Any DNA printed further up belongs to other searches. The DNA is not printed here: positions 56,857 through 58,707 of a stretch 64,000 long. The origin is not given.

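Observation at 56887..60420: Insulated convergent gene pair: DGQHR-like ParB/Srx-fold protein facing a Vsr/DUF559-like zinc-ribbon nuclease; candidate defence or selfish island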

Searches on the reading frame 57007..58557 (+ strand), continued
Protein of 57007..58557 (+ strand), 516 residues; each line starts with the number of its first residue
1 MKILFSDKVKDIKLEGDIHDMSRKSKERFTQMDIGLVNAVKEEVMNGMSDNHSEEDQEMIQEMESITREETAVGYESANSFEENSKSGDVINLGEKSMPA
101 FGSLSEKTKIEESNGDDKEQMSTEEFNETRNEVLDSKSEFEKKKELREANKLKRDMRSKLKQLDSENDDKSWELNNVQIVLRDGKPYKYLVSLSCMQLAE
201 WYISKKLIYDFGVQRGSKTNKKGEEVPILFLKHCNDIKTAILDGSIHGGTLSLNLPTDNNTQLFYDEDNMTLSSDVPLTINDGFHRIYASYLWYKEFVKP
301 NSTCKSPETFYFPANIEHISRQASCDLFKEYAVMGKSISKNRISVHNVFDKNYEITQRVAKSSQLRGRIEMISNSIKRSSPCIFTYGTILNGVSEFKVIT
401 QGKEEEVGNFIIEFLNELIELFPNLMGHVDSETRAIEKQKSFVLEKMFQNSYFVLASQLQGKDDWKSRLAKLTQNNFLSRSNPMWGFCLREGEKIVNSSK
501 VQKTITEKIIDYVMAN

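Call 116: search_protein_families(library=pfam, proteins=[L009:7381-8283:-], max_evalue=5)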
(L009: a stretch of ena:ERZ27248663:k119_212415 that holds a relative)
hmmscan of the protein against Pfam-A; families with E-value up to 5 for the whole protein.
L009:7381-8283:- (300 aa): 1 family
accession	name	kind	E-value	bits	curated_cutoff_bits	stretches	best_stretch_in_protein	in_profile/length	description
PF19335.5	HMBD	-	0.13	12.7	23.6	1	111-124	1-14/28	Heavy metal binding domain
